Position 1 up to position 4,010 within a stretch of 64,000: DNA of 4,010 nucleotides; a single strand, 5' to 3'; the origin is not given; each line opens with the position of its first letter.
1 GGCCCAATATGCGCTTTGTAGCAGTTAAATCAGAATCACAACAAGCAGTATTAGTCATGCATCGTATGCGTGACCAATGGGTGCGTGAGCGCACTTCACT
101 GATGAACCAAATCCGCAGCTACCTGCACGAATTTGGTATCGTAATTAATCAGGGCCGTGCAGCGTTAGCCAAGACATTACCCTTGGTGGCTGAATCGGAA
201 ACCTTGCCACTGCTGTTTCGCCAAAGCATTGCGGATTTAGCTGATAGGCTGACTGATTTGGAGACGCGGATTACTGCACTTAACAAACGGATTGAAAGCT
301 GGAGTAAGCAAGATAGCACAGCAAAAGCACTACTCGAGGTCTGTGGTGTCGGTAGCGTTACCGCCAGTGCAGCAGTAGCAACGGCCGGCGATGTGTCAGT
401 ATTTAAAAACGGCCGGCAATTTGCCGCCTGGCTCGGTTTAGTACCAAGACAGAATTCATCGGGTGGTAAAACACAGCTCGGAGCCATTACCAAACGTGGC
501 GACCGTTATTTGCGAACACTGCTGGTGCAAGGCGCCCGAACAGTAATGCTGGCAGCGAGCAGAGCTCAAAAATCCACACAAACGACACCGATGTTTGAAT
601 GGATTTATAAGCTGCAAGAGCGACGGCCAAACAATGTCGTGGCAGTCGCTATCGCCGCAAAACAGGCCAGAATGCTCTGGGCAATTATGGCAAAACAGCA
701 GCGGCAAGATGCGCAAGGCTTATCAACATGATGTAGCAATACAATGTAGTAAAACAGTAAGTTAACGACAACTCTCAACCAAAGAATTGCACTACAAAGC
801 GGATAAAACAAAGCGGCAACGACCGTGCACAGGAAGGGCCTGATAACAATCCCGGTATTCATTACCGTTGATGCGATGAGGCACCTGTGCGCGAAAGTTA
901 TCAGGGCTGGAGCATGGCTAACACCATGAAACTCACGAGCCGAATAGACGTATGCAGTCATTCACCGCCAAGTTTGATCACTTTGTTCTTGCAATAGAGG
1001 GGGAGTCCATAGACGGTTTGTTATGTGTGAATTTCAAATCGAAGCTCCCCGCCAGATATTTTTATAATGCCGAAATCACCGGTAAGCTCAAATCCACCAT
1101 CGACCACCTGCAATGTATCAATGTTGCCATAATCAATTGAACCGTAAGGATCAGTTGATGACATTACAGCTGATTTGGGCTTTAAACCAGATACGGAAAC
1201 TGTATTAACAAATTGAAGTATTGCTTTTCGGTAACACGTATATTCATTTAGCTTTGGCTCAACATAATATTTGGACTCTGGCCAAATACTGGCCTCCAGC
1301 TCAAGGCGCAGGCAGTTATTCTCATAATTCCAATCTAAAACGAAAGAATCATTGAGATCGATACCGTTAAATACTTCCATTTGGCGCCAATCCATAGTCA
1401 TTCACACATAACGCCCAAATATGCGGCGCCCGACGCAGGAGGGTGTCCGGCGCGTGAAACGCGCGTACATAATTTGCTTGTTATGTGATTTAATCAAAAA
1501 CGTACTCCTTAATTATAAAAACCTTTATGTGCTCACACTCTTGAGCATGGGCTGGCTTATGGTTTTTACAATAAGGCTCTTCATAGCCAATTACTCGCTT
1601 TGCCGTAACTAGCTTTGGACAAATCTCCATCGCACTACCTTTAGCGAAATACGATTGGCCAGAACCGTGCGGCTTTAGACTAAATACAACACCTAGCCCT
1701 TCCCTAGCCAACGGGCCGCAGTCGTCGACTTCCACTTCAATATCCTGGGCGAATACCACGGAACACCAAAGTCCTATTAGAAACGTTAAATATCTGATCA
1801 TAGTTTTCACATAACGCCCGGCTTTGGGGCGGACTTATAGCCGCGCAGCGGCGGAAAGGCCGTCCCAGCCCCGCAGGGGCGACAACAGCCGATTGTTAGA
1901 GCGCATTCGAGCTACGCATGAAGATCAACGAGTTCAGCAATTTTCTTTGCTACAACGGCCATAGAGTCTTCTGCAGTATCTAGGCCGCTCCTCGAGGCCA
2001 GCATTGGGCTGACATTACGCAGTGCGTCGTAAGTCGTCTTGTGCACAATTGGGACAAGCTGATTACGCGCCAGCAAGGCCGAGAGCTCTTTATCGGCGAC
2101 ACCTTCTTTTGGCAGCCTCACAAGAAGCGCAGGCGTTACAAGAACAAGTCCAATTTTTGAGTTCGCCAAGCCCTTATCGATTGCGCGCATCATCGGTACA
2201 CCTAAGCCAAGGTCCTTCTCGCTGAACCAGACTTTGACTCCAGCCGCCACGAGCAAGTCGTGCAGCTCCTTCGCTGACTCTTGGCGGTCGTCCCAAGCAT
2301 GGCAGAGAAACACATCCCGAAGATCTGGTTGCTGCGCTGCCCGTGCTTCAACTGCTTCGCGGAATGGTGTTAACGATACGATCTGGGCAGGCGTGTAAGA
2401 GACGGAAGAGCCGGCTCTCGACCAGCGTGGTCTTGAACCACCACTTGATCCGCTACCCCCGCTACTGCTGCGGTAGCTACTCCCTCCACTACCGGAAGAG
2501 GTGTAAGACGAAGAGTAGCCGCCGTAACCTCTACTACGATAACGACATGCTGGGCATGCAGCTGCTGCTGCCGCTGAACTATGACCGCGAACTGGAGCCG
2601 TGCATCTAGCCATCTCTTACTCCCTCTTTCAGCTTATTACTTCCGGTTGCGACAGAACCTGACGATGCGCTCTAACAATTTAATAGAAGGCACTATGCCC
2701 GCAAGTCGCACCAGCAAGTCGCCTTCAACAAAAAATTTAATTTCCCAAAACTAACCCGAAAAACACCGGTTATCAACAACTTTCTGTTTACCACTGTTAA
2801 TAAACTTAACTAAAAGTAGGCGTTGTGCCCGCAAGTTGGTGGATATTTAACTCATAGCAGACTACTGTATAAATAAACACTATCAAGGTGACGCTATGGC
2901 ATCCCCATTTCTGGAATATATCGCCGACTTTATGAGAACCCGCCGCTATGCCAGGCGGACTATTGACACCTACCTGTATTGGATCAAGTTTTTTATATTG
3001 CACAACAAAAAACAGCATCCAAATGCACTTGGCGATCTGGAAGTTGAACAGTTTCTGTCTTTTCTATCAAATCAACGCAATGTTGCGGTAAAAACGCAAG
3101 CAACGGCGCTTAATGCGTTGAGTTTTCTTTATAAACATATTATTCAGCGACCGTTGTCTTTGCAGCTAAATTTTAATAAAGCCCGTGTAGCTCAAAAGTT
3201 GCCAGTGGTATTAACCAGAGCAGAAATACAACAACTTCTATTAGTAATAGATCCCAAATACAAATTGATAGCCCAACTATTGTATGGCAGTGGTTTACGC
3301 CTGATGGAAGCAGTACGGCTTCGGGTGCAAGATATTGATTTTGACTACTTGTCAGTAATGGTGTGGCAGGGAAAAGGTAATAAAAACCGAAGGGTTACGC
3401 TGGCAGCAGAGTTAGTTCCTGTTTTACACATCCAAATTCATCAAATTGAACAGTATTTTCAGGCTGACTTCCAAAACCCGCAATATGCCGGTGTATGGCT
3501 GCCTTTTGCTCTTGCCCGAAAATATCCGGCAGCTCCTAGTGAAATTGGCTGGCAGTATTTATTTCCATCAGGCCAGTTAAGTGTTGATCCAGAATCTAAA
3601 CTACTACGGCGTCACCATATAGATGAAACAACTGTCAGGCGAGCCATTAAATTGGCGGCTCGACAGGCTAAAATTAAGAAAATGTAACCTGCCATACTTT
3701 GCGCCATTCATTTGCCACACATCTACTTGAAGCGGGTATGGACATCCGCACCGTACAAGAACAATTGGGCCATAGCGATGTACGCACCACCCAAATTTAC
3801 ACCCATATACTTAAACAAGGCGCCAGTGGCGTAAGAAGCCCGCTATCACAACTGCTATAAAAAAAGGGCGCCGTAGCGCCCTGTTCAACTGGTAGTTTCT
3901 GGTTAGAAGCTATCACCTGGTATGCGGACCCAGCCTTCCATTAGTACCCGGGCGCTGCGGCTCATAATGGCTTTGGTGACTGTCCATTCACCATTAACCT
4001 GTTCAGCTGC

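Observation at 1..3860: Small chromosomal integron next to the prp operon: frameshifted intI, attI and at least three cassettes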

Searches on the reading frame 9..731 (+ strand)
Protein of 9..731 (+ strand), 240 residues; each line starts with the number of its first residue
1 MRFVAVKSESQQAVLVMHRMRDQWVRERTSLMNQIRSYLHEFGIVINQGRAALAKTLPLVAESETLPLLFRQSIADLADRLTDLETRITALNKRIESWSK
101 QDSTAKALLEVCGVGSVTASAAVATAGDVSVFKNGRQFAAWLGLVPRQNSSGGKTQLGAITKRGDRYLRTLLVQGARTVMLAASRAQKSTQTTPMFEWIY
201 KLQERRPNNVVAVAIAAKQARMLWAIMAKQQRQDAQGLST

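Call 3: search_protein_families(library=pfam, proteins=[window:9-731:+], max_evalue=0.01)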
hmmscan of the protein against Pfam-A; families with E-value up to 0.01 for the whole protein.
window:9-731:+ (240 aa): 1 family
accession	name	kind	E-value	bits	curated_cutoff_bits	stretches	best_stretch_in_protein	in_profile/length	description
PF02371.22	Transposase_20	-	4.8e-25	88.2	21.3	1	106-187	2-83/87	Transposase IS116/IS110/IS902 family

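Call 4: search_protein_families(library=ncbifam, proteins=[window:9-731:+], max_evalue=0.01)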
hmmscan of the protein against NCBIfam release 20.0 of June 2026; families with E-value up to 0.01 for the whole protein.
window:9-731:+ (240 aa): 3 families
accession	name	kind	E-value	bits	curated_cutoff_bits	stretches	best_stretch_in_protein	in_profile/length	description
NF033542.1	transpos_IS110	equivalog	7.2e-66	222.6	140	1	1-231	110-342/343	IS110 family RNA-guided transposase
NF051857.1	transpos_IS110_2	equivalog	1.4e-08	34.2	180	1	72-226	212-390/393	IS110 family transposase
NF052498.1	TIGR_Tas_endo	equivalog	7.8e-06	26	100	1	17-147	4-113/215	TIGR-Tas system RNA-guided endonuclease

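Call 45: search_dna_similar(query=window:9-728:+, collection=plasmids, mode=protein, max_rows=15)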
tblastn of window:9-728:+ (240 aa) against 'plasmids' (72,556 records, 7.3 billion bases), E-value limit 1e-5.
The search stops at 5000 records and this limit was reached: more records match than are counted here, and every count below describes the 5000 best-scoring records only.
Records with a match: at least 5000; places in all: 10891; records where one place covers at least 80% of the query: 4964.
Best place of each record, by identity: <60% 5000.
By first word of the organism name: Klebsiella 1528; Escherichia 1012; Enterobacter 382; Citrobacter 262; Salmonella 228; Burkholderia 179; Rhizobium 100; Shigella 90; Ralstonia 78; Yersinia 68; and 143 more.
By predicted mobility (MOB-suite, as given by PLSDB): conjugative 3023; non-mobilizable 1216; mobilizable 761.
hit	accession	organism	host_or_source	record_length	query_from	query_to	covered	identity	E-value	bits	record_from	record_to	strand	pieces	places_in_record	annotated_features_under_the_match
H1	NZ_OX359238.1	Alteromonas macleodii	-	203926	1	228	95%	51.7%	3e-44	165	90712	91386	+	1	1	IS110 family transposase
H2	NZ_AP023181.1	Paraburkholderia sp. PGU19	Physopelta gutta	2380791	4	240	99%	49.0%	2e-51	186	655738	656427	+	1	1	none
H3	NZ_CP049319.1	Caballeronia sp. SBC2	whole organism,soil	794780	1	240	100%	47.9%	2e-46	171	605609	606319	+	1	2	IS110 family transposase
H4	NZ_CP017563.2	Paraburkholderia sprentiae WSM5005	Lebeckia ambigua,root nodule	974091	1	239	100%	48.1%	2e-49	180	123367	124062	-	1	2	IS110 family transposase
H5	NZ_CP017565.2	Paraburkholderia sprentiae WSM5005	Lebeckia ambigua,root nodule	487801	1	239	100%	47.7%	1e-48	177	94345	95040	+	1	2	IS110 family transposase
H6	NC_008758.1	Polaromonas naphthalenivorans CJ2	-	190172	1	240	100%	46.7%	5e-47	173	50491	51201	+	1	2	IS110 family transposase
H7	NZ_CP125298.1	Paraburkholderia sabiae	Mimosa caesalpiniifolia,cell ...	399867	1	237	99%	47.3%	1e-44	166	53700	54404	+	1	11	IS110 family transposase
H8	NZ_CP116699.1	Agrobacterium tumefaciens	Clematis,cell culture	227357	1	232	97%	48.3%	1e-39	188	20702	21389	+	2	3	none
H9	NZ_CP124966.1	Agrobacterium tumefaciens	lilac,cell culture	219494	1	232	97%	48.3%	2e-39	187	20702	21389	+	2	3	none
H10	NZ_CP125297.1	Paraburkholderia sabiae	Mimosa caesalpiniifolia,cell ...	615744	1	239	100%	46.5%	2e-44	166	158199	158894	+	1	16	none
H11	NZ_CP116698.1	Agrobacterium tumefaciens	Clematis,cell culture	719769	1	232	97%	47.9%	3e-49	179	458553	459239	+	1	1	IS110 family transposase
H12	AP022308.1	Burkholderia sp. SFA1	-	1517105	1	228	95%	48.7%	1e-51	186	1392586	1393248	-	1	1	putative family 20 transposase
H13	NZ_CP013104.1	Paraburkholderia caribensis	-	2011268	1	228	95%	48.7%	6e-50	181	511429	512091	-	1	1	none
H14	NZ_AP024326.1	Caballeronia sp. NK8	-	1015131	1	228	95%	48.7%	6e-48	176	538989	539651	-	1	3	record has no annotation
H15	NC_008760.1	Polaromonas naphthalenivorans CJ2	-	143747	1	240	100%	45.9%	2e-42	160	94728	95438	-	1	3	IS110 family transposase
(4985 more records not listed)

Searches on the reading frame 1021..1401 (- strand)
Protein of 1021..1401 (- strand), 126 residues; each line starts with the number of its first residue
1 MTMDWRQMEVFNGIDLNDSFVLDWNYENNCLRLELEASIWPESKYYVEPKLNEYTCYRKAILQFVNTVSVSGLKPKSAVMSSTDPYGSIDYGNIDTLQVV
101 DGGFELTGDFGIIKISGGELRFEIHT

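Call 3: search_protein_families(library=pfam, proteins=[window:1021-1401:-], max_evalue=0.01)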
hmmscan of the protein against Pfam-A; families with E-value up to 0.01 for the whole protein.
window:1021-1401:- (126 aa): 0 families

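Call 4: search_protein_families(library=ncbifam, proteins=[window:1021-1401:-], max_evalue=0.01)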
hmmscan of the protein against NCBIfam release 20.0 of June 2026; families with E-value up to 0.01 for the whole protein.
window:1021-1401:- (126 aa): 0 families

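Call 46: find_homologous_proteins(query=window:1021-1401:-, max_evalue=0.001)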
Query window:1021-1401:- (126 aa): 199 proteins with E <= 0.001 among 199 candidates; the best 120 are listed.
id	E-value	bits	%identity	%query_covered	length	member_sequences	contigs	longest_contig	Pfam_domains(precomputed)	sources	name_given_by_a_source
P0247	1.1e-71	257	92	98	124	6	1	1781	-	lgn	-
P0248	7.9e-71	254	94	98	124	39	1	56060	-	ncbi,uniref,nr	ncbi:hypothetical protein RJP56_21810 [Shewanella baltica]|uniref:hypothetical protein n=1 Tax=Shewa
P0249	1.0e-69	250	89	98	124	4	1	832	-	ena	-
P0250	2.5e-68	246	87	98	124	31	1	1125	-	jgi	jgi:hypothetical protein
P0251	3.4e-68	245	88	98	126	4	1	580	-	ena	-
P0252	2.2e-67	243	90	98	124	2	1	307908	-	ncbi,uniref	ncbi:hypothetical protein [Shewanella xiamenensis]|uniref:hypothetical protein n=2 Tax=Shewanella xi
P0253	4.9e-67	242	89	98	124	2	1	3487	-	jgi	jgi:hypothetical protein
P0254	7.1e-67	241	87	98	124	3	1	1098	-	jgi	-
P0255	5.5e-66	238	92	94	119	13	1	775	-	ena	-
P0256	9.0e-66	237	90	94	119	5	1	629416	-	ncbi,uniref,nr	ncbi:hypothetical protein [Rheinheimera hassiensis]|uniref:hypothetical protein n=1 Tax=Rheinheimera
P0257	1.1e-64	234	90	94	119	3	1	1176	-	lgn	-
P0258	1.9e-64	233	85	98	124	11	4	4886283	-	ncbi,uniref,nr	ncbi:hypothetical protein K5M76_02960 [Shewanella xiamenensis]|uniref:hypothetical protein n=2 Tax=S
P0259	1.2e-63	231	88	94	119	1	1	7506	-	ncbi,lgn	ncbi:hypothetical protein [Photobacterium sp. R1]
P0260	3.9e-63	229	88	94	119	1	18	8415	-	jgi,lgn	jgi:hypothetical protein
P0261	1.1e-60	221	87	94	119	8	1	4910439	-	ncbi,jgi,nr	ncbi:hypothetical protein [Shewanella xiamenensis]|nr:hypothetical protein [Shewanella xiamenensis]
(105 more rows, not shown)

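Call 49: find_encoding_contigs(protein=P0248, flank=4000, max_places=3)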
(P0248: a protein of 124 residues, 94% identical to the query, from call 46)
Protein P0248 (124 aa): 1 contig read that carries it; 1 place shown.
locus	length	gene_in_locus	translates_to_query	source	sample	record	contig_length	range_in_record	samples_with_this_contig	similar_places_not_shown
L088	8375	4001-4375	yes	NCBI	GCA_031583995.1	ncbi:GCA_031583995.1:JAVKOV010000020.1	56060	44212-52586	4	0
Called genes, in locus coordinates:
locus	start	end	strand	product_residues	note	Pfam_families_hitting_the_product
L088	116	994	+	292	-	-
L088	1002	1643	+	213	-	-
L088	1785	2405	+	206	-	PF01810:LysE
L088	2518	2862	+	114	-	-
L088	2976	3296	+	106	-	-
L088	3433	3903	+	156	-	-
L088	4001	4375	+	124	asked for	-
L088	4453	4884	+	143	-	-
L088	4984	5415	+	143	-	-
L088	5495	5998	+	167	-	-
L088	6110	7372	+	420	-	PF14468:DUF4427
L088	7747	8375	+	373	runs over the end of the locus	PF13808:DDE_Tnp_1_assoc, PF01609:DDE_Tnp_1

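Call 50: find_encoding_contigs(protein=P0256, flank=4000, max_places=3)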
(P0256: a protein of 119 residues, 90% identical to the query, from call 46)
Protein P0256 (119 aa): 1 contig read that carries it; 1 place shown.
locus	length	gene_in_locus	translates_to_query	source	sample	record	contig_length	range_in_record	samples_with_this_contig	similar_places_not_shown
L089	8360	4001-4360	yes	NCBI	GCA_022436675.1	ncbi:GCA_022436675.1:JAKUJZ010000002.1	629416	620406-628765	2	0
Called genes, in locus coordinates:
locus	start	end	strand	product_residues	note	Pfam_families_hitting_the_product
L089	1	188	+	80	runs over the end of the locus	-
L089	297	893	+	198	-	-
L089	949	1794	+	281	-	PF00326:Peptidase_S9 (faint), PF01738:DLH (faint), PF08840:BAAT_C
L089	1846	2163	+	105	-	-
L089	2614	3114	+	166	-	-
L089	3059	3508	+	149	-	-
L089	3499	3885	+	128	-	-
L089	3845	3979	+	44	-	-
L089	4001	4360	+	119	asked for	-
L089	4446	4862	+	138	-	-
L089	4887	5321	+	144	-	-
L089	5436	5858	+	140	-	-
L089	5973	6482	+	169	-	-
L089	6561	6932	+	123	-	PF12680:SnoaL_2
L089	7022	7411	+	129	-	-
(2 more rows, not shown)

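Call 61: search_protein_families(library=padloc, proteins=[window:1021-1401:-], max_evalue=0.01)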
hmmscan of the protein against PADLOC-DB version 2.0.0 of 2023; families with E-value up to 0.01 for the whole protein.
window:1021-1401:- (126 aa): 0 families

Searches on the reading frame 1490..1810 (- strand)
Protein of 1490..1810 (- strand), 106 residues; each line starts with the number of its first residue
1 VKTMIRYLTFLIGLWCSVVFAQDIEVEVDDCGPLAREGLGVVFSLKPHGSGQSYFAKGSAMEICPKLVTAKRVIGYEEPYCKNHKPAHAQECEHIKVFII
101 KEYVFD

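Call 3: search_protein_families(library=pfam, proteins=[window:1490-1810:-], max_evalue=0.01)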
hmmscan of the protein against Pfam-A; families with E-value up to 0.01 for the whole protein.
window:1490-1810:- (106 aa): 0 families

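Call 4: search_protein_families(library=ncbifam, proteins=[window:1490-1810:-], max_evalue=0.01)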
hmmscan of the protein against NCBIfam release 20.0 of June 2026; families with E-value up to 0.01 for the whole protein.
window:1490-1810:- (106 aa): 0 families

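Call 51: search_protein_representatives(protein=window:1490-1810:-)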
Query: 106 residues. Proteins with E-value up to 0.001 (for the whole library): 26; up to 1e-10: 15; up to 1e-30: 1. The best 26 are listed.
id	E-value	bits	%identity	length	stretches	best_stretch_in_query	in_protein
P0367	3.9e-47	174.9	71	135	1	2-106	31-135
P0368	7.2e-30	119.3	50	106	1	5-104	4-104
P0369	6.2e-23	97.0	51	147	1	9-103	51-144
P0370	1.6e-20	89.3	44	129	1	11-105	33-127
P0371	2.0e-19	85.7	49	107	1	7-103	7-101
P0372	2.3e-19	85.5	52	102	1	8-103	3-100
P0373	7.2e-19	83.9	45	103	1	11-102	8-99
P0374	1.8e-18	82.6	46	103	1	10-103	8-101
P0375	3.0e-18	81.9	51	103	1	4-99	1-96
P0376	4.7e-16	74.8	46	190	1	24-101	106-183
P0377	8.7e-16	74.0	39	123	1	5-103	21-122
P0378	1.2e-15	73.5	49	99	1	21-100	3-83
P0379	1.5e-15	73.2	48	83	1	23-101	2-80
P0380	6.1e-12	61.6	39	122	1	8-101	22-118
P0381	4.6e-11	58.8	55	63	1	61-104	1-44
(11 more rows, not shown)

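Call 61: search_protein_families(library=padloc, proteins=[window:1490-1810:-], max_evalue=0.01)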
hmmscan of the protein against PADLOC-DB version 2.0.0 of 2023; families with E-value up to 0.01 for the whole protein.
window:1490-1810:- (106 aa): 0 families

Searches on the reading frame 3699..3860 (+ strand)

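Call 3: search_protein_families(library=pfam, proteins=[window:3699-3860:+], max_evalue=0.01)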
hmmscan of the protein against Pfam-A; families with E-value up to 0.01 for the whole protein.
window:3699-3860:+ (53 aa): 1 family
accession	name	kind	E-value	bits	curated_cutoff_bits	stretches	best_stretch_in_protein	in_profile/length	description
PF00589.27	Phage_integrase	-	1.6e-15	57.7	27.1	1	1-39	132-170/172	Phage integrase family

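Call 4: search_protein_families(library=ncbifam, proteins=[window:3699-3860:+], max_evalue=0.01)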
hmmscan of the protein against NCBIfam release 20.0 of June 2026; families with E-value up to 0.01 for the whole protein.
window:3699-3860:+ (53 aa): 12 families
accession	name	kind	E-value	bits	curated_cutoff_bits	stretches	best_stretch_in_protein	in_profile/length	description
TIGR02249.1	integrase_gron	subfamily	1.5e-28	100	265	1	1-52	264-315/315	integron integrase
NF001399.0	PRK00283.1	subfamily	3.5e-19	69.2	279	1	1-40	247-286/300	tyrosine recombinase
TIGR02225.1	recomb_XerD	equivalog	1.2e-18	67.5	329.6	1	1-40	238-277/290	site-specific tyrosine recombinase XerD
TIGR02224.1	recomb_XerC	equivalog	1.4e-18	67.3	335.15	1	1-40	241-280/295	tyrosine recombinase XerC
NF011946.0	PRK15417.1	equivalog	3.6e-18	65.8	435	1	1-52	279-330/337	integron integrase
NF040815.2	recomb_XerA_Arch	equivalog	7.4e-17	61.8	220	1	1-39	218-256/263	site-specific tyrosine recombinase/integron integrase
NF002331.0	PRK01287.1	subfamily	7.8e-12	44.8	371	1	1-37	276-312/365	site-specific tyrosine recombinase XerC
NF003462.0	PRK05084.1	equivalog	9e-11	41.1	267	1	1-40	308-347/360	tyrosine recombinase XerS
NF007370.0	PRK09870.1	subfamily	0.00018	21.2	221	1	1-36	143-178/200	tyrosine-type DNA invertase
NF007371.0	PRK09871.1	subfamily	0.00034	20.2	222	1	1-36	138-173/198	tyrosine-type DNA invertase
NF041502.1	integrase_1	equivalog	0.00076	18.3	350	1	1-43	324-366/484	site-specific integrase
NF040693.1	recomb_GmtY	equivalog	0.0074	15.6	340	1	1-37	396-432/441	gamma-mobile-trio recombinase GmtY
